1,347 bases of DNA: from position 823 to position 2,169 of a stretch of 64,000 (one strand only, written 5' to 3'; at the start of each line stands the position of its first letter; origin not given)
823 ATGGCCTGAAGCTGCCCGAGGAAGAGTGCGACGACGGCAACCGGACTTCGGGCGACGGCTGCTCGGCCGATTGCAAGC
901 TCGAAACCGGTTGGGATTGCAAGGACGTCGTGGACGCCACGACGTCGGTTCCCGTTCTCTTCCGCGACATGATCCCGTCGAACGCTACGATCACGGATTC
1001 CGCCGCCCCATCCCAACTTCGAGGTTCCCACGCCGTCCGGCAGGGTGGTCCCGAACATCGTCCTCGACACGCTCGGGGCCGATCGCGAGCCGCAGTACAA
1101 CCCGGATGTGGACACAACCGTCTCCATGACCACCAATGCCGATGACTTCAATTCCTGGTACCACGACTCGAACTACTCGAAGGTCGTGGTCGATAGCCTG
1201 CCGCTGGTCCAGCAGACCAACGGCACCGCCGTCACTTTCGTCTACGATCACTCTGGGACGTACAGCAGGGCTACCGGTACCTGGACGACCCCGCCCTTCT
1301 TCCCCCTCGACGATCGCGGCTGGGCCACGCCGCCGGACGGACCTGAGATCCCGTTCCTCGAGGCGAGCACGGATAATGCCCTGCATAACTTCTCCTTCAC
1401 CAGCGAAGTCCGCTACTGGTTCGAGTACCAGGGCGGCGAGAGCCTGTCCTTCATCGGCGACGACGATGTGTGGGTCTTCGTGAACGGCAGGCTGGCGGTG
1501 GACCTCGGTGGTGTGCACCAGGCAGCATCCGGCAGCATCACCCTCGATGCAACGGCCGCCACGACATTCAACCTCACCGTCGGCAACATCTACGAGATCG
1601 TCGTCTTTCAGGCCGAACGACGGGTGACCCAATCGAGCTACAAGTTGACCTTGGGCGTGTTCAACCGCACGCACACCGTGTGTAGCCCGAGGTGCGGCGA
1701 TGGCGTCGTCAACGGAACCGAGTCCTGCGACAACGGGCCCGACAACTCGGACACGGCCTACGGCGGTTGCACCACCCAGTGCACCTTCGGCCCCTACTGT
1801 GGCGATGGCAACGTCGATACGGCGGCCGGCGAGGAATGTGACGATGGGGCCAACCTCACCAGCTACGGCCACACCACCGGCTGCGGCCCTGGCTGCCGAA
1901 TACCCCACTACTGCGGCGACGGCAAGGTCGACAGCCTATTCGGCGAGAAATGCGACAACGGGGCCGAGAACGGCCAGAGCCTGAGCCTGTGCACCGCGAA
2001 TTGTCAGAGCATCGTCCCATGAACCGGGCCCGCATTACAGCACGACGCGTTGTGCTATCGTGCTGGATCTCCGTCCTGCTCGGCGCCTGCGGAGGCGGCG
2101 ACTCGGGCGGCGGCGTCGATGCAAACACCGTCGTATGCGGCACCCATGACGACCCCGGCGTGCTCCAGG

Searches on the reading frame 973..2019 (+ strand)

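Call 66: search_protein_families(library=pfam, proteins=[window:973-2019:+], max_evalue=0.00001)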
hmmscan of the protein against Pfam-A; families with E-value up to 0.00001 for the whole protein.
window:973-2019:+ (349 aa): 2 families
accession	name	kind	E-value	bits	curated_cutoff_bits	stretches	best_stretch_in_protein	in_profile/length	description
PF13948.11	DUF4215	-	1.1e-06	29.2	27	0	234-270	14-46/47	Domain of unknown function (DUF4215)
PF07691.17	PA14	-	8.3e-06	26.1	24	0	136-237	42-141/147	PA14 domain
